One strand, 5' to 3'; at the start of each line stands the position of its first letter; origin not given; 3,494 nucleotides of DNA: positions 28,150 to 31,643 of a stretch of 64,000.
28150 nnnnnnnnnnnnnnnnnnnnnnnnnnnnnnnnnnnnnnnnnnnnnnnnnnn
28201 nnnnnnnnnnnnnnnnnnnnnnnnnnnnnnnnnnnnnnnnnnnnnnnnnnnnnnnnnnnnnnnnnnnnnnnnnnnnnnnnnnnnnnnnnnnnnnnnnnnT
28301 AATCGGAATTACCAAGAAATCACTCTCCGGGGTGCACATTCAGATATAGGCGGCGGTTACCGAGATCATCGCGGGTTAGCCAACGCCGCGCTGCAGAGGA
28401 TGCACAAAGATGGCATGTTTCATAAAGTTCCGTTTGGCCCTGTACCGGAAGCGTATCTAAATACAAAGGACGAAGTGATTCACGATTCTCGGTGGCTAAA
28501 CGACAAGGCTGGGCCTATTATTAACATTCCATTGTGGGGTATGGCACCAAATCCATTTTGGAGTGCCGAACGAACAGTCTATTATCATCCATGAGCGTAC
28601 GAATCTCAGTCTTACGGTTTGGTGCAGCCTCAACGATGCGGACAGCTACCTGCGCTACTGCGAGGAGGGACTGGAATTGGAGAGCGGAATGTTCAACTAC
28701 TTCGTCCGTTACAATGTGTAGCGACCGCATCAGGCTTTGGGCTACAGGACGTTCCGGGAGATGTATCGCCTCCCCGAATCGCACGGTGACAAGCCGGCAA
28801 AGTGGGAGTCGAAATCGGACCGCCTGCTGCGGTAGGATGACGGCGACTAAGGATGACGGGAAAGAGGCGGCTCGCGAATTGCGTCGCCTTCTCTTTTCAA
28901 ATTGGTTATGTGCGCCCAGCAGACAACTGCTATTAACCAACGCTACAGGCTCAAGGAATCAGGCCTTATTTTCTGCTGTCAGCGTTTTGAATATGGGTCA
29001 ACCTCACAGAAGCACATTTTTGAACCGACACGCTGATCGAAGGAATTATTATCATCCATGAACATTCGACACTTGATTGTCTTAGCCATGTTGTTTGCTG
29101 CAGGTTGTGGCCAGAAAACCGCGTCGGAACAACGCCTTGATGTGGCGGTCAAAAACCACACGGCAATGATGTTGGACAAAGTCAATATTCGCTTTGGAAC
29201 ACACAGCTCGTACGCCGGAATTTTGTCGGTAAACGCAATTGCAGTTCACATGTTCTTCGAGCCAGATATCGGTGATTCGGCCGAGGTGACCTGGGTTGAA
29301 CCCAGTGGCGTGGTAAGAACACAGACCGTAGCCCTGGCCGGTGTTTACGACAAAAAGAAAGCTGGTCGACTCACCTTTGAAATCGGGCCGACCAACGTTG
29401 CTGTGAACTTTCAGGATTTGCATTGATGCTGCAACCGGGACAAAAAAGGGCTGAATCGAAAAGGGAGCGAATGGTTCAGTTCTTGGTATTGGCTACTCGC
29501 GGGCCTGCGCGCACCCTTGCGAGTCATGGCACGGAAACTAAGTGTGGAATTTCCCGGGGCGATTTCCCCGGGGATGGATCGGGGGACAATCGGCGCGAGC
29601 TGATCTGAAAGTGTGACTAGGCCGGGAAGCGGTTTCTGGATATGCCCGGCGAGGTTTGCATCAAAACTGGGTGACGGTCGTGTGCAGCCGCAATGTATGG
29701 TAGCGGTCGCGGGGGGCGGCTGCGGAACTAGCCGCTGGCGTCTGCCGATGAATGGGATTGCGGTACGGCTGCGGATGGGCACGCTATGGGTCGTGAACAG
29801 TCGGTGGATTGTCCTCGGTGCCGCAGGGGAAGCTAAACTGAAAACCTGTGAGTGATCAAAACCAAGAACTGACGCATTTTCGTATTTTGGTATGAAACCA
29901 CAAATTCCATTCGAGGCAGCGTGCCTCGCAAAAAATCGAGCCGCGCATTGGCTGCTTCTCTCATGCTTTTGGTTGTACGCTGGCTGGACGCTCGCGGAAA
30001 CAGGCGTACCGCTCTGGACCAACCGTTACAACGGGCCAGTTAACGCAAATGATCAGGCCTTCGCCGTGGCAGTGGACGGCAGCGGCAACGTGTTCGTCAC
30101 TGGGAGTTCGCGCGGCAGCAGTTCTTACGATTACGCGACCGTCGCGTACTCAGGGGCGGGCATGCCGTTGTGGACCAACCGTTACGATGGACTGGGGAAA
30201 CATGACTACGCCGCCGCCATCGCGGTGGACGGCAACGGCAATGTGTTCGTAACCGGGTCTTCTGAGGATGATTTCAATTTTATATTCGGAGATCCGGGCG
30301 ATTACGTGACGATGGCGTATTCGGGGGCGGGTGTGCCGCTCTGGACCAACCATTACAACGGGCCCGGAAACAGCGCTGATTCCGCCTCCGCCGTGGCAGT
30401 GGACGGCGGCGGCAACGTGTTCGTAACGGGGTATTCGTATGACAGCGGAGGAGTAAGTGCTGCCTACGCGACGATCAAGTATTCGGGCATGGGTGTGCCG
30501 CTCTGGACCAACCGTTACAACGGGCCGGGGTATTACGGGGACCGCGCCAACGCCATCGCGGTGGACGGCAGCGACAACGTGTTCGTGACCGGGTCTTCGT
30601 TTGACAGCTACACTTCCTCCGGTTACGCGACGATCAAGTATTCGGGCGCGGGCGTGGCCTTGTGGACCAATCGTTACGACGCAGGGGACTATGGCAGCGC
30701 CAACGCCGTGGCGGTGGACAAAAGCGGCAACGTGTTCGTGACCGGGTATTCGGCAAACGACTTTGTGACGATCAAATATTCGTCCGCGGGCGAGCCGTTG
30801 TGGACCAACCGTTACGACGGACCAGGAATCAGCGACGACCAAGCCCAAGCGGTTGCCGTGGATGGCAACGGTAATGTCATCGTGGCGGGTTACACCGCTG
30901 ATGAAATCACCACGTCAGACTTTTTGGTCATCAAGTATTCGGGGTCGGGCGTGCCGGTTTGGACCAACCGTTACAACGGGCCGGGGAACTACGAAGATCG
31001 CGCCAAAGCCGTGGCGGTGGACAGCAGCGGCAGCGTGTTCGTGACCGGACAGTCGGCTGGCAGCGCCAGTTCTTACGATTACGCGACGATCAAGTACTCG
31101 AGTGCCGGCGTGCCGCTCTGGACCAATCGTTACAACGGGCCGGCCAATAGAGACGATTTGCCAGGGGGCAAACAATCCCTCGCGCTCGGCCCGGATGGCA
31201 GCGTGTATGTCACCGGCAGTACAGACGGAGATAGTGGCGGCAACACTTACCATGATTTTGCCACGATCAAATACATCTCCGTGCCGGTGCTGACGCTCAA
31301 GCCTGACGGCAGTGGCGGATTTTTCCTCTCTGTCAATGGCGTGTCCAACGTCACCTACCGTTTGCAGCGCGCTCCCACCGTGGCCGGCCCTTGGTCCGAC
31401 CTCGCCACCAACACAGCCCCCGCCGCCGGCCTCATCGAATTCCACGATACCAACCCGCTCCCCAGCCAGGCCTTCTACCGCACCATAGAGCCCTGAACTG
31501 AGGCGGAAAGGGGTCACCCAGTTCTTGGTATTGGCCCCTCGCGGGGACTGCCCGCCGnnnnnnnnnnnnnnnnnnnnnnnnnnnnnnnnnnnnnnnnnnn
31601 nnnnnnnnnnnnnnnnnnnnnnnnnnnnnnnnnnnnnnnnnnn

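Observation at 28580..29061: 15-bp direct repeat brackets a ~450-bp insert with a transposase remnant that splits toxin from immunity gene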

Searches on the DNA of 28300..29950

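Call 59: search_rna_families(source=window, start=28300, end=29950, threshold=evalue, max_evalue=1)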
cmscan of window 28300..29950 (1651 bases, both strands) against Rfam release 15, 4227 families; matches with E-value up to 1: 0.
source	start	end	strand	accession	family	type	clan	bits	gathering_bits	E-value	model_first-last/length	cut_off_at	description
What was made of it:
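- Tried and rejected: No RNA family matches in 28300-29950 (call 59).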

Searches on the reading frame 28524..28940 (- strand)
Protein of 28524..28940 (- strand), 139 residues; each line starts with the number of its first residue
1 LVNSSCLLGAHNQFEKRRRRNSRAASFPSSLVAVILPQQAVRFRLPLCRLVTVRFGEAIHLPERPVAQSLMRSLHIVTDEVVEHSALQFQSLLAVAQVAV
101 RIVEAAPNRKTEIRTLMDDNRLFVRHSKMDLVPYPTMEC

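Call 47: search_protein_families(library=pfam, proteins=[window:28524-28940:-], max_evalue=0.1)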
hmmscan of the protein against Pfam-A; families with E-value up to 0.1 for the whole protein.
window:28524-28940:- (139 aa): 1 family
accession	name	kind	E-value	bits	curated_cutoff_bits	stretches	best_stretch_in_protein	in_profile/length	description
PF07000.17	DUF1308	-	0.006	17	26.9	1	63-136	76-146/163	Protein of unknown function (DUF1308)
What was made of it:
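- Tried and rejected: The antisense 139-aa ORF has only one weak hit, DUF1308 at E 0.006 and 17 bits against a 26.9-bit cut-off (call 47).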

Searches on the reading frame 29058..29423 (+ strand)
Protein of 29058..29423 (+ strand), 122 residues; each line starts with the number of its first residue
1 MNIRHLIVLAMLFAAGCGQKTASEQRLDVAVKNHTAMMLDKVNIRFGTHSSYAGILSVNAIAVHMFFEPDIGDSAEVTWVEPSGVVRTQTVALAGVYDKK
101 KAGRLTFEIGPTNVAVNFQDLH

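Call 9: search_protein_families(library=pfam, proteins=[window:29058-29423:+], max_evalue=0.01)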
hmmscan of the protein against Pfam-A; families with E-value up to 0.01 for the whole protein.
window:29058-29423:+ (122 aa): 0 families

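Call 10: find_encoding_contigs(protein=window:29058-29423:+, flank=10000, max_places=10)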
Protein window:29058-29423:+ (122 aa): no gene with exactly this product is on record in the collection.

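Call 11: find_homologous_proteins(query=window:29058-29423:+, max_evalue=0.001)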
Query window:29058-29423:+ (122 aa): 4 proteins with E <= 0.001 among 19 candidates.
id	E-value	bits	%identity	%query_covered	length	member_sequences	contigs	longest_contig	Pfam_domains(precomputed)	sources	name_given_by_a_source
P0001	5.3e-69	247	94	100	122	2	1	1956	-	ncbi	-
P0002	2.4e-40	155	61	100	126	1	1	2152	-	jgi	jgi:hypothetical protein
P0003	9.8e-39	150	58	100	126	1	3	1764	-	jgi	jgi:hypothetical protein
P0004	9.1e-34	134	58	87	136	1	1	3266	-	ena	-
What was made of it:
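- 29058..29426 (+): Complete immunity gene ('imm 2'), a 122-aa predicted lipoprotein (signal peptide ...LFAAGC) with an all-beta fold and no known family. Homologs P0001-P0004 (call 11).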

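Call 12: find_encoding_contigs(protein=P0001, flank=10000, max_places=10)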
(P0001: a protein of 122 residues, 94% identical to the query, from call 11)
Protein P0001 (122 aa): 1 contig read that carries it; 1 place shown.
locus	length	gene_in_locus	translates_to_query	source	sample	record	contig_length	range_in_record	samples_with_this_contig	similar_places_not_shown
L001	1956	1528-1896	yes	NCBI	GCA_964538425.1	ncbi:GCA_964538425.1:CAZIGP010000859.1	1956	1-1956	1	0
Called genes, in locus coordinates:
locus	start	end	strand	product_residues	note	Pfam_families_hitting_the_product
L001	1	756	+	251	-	?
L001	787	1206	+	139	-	PF25535:DUF7919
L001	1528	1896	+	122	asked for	-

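Call 13: find_encoding_contigs(protein=P0002, flank=10000, max_places=10)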
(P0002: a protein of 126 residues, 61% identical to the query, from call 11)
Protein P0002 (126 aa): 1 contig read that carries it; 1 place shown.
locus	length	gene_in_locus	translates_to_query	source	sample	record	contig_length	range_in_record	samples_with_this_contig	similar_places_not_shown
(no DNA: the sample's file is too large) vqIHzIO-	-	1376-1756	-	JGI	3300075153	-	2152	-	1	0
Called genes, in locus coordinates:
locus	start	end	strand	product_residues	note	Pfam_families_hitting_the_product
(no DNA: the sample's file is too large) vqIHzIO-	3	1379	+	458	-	?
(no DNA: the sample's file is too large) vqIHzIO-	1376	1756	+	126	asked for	-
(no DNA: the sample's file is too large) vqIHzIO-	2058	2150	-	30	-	?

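Call 14: find_encoding_contigs(protein=P0003, flank=10000, max_places=10)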
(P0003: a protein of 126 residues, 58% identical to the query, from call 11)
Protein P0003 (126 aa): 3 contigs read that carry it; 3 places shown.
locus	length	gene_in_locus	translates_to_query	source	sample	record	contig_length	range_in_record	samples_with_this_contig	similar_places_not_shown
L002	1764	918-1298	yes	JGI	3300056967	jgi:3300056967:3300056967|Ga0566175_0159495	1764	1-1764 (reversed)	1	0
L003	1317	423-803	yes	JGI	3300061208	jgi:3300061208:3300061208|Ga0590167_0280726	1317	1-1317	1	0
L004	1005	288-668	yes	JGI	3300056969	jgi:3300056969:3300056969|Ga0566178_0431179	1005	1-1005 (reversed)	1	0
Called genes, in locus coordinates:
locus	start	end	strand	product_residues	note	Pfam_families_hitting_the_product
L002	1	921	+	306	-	?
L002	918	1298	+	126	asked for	-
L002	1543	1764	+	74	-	?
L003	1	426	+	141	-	?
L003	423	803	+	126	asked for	-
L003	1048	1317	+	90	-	?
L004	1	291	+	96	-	?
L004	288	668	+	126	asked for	-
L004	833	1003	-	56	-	?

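Call 15: find_encoding_contigs(protein=P0004, flank=10000, max_places=10)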
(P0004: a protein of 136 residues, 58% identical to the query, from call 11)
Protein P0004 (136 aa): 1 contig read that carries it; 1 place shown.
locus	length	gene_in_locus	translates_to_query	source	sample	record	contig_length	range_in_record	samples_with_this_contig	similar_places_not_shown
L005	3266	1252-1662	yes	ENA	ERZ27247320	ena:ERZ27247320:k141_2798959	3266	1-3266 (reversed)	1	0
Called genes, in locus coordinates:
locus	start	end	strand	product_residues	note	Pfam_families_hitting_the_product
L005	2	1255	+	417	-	?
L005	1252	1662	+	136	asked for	-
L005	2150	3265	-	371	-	?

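Call 29: find_related_loci(query=A2, collection=genome_contigs, flank=10000)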
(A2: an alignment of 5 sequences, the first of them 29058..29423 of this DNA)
Query A2 (122 aa) in genome_contigs; peptide patterns used: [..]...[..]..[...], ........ (x = any residue, [..] = any of these).
51 stretches matched a pattern; 1 encode a relative of the query (tblastn E <= 1e-3); 1 distinct loci.
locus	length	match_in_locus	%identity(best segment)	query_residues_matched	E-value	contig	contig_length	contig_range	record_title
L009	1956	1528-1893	94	1-122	1e-81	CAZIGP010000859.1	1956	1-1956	MAG TPA_asm: uncultured Pirellulales bacterium isolate SRP237561_co1_37 genome assembly, contig: NODE_153678_length_1956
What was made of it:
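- Tried and rejected: The scan with the immunity alignment returned only the L001 contig (call 29), so no uninterrupted sister locus could be examined.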

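Call 39: list_cluster_members(proteins=[P0005, P0001])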
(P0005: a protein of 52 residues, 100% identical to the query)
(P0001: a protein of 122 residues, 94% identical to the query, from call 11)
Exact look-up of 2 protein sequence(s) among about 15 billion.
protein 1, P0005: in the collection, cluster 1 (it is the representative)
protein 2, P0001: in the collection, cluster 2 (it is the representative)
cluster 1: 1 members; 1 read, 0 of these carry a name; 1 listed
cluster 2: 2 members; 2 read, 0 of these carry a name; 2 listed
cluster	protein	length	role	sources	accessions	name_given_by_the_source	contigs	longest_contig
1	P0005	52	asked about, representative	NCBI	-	-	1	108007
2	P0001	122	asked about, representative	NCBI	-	-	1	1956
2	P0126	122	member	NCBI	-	-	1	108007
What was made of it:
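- Tried and rejected: The cluster look-up only showed that both sit on a 108,007-bp NCBI contig (call 39).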

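Call 48: search_protein_families(library=ncbifam, proteins=[window:29058-29423:+], max_evalue=0.01)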
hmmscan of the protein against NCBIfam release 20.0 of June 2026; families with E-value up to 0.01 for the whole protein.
window:29058-29423:+ (122 aa): 1 family
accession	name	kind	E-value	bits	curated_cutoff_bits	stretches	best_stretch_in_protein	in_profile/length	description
NF047847.2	SS_mature_LptM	equivalog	0.0015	18.5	27.7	1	1-20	1-23/31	LPS translocon maturation chaperone LptM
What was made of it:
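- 29058..29426 (+): The signal-peptide-plus-Cys region hits an NCBIfam lipoprotein model (call 48).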

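Call 54: search_solved_structures(query=A2, max_evalue=1)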
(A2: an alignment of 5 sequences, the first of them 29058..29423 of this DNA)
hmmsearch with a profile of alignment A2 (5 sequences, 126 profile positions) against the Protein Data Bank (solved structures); distinct sequences matched with E-value up to 1: 2.
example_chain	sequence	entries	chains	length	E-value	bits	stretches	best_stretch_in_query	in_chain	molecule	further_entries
5da0_A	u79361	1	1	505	0.38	13.9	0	12-90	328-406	Sulphate transporter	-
6all_A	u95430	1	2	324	0.55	13.4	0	11-40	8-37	Fe(3+)-citrate-binding protein yfmC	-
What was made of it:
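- Tried and rejected: There is no PDB sequence match either (call 54).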

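Call 58: search_protein_families(library=pfam, proteins=[L001:1-753:+, L001:787-1203:+, L002:1543-1764:+, L005:2150-3265:-, L002:1-918:+, L005:2-1252:+], max_evalue=0.01)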
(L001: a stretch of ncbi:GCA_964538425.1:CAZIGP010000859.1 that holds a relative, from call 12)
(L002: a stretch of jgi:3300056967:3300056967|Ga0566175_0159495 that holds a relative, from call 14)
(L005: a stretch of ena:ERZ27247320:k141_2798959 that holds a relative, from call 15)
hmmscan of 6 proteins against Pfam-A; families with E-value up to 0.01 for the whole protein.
L001:1-753:+ (251 aa): 2 families
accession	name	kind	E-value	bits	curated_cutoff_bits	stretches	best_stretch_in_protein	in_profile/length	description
PF15656.11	Tox-HDC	-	4.4e-07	30.6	21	1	146-248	2-121/130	Toxin with a H, D/N and C signature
PF14449.11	PT-TG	-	0.007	16.8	23.5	0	55-98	4-47/68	Pre-toxin TG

L001:787-1203:+ (139 aa): 1 family
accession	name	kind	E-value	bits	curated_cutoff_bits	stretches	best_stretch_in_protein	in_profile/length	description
PF25535.1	DUF7919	-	1.3e-39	135.7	27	1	1-120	6-126/126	Domain of unknown function (DUF7919)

L002:1543-1764:+ (74 aa): 0 families

L005:2150-3265:- (371 aa): 5 families
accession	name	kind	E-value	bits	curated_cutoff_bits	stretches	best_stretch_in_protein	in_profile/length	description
PF13683.12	rve_3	-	1.8e-10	40.8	26.5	1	275-340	2-67/67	Integrase core domain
PF01498.24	HTH_Tnp_Tc3_2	-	1.2e-05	25.9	31.5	1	126-174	4-52/72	Transposase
PF13565.12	HTH_32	-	2.6e-05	25.1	33.7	1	93-161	4-73/73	Homeodomain-like domain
PF13358.12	DDE_3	-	9.5e-05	22.7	28.6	1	225-305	58-135/146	DDE superfamily endonuclease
PF00665.32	rve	-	0.00024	21.8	32.6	1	187-285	5-101/102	Integrase core domain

L002:1-918:+ (306 aa): 1 family
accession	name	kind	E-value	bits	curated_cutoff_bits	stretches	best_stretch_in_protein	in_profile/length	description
PF09994.14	T6SS_Tle1-like_cat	-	1.8e-24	87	27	2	141-243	168-284/287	T6SS, Phospholipase effector Tle1-like, catalytic domain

L005:2-1252:+ (417 aa): 2 families
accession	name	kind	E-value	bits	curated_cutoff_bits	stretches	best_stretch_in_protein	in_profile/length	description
PF09994.14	T6SS_Tle1-like_cat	-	2.6e-23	83.2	27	2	252-352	168-282/287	T6SS, Phospholipase effector Tle1-like, catalytic domain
PF05593.20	RHS_repeat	-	0.003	18.4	22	1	43-73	1-29/38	RHS Repeat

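Call 67: predict_structure(alignment_id=A2)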
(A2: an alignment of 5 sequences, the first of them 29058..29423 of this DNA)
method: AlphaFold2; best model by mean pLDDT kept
length: 122 residues; sequences in the alignment: 5
mean_pLDDT: 67.3   pTM: 0.61
mean pLDDT of the five models: 67.3, 65.5, 64.4, 63.4, 62.4
residues with pLDDT >= 90: 4; 70-90: 60; 50-70: 27; < 50: 31
segments of 3 or more residues with pLDDT < 50: 1-24, 30-36
pLDDT, mean of each block of 10 residues (from residue 1): 43 42 49 50 73 58 70 85 85 85 83 84 72
secondary structure, 60 per line:
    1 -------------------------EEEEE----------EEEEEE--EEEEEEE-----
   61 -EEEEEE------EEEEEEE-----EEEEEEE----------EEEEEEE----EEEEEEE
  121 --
elements in order: E26-30 E41-46 E49-55 E62-67 E74-80 E86-92 E103-109 E114-120

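Call 69: fold_search(model_id=the predicted structure, library=pdb)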
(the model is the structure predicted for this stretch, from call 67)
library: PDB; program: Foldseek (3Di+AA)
matches with E <= 10: 656; with E <= 0.001: 0
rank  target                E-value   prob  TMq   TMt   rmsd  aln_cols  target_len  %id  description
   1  5imm_A                2.3e-01  0.11  0.16  0.16   9.5       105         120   15  Nanobody targeting mouse Vsig4 in Spacegroup P212121 (released 2017-01-11)
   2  4rj9                  2.4e-01  0.21  0.25  0.21  14.0       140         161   11  Structure of a plant specific C2 domain protein, OsGAP1 from rice (released 2015-08-26)
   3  2pnd                  2.4e-01  0.12  0.16  0.17   9.5       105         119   16  Structure or murine CRIg (released 2007-05-01)
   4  2oxg_E                2.7e-01  0.30  0.22  0.26  12.8       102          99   12  The SoxYZ Complex of Paracoccus pantotrophus (released 2007-05-22)
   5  2ox5_C                2.9e-01  0.82  0.36  0.41   9.3        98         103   13  The SoxYZ complex of Paracoccus pantotrophus (released 2007-05-22)
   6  5imk_A                3.0e-01  0.10  0.16  0.17  10.3       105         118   15  Nanobody targeting human Vsig4 in Spacegroup C2 (released 2017-01-11)
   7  6nfw_MODEL_1_A        3.7e-01  0.06  0.15  0.13  29.5       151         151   10  Potyvirus viral protein genome linked (VPg) emulates the m7G cap to recruit the eukaryotic translation initiat (released 2019-11-06)
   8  5a50_A                3.9e-01  0.18  0.26  0.21  10.7       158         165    9  The crystal structure of Arabidopsis thaliana CAR4 in complex with two calcium ions, Zn and Phopho Choline (released 2016-03-02)
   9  2oxg_C                4.2e-01  0.72  0.35  0.41  12.0        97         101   10  The SoxYZ Complex of Paracoccus pantotrophus (released 2007-05-22)
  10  7mie                  4.2e-01  0.41  0.31  0.18  11.6       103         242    8  Crystal structure of the Borreliella burgdorferi PlzA protein in complex with c-di-GMP (released 2021-06-30)
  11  1b9m_A                4.2e-01  0.08  0.18  0.10  14.4       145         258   11  REGULATOR FROM ESCHERICHIA COLI (released 2000-03-15)
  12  1b9n_A                4.6e-01  0.09  0.17  0.10  14.2       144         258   10  REGULATOR FROM ESCHERICHIA COLI (released 2000-03-15)
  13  5d7l_D                5.4e-01  0.15  0.22  0.17  11.3        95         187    6  Structure of human MR1-5-OP-RU in complex with human MAV36 TCR (released 2016-01-27)
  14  4y1t                  5.4e-01  0.14  0.23  0.23   9.5       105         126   10  Structural basis for Ca2+-mediated interaction of the perforin C2 domain with lipid membranes (released 2015-09-02)
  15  2cdg_A                5.4e-01  0.09  0.18  0.13  12.1       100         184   11  Structure and binding kinetics of three different human CD1d-alpha- Galactosylceramide-specific T cell receptors (TCR  (released 2006-03-07)
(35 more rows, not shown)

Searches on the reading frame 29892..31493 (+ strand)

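Call 9: search_protein_families(library=pfam, proteins=[window:29892-31493:+], max_evalue=0.01)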
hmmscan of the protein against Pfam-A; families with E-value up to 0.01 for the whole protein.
window:29892-31493:+ (534 aa): 3 families
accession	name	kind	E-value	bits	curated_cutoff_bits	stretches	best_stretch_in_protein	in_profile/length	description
PF06739.17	SBBP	-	1.2e-31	108.8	20.5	4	100-128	8-37/38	Beta-propeller repeat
PF13540.12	RCC1_2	-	0.00018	21.6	22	0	268-287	7-26/30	Regulator of chromosome condensation (RCC1) repeat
PF25292.1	Beta-prop_CGLA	-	0.0037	17.2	26.8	0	77-121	5-50/316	Lambda-carrageenase beta-propeller domain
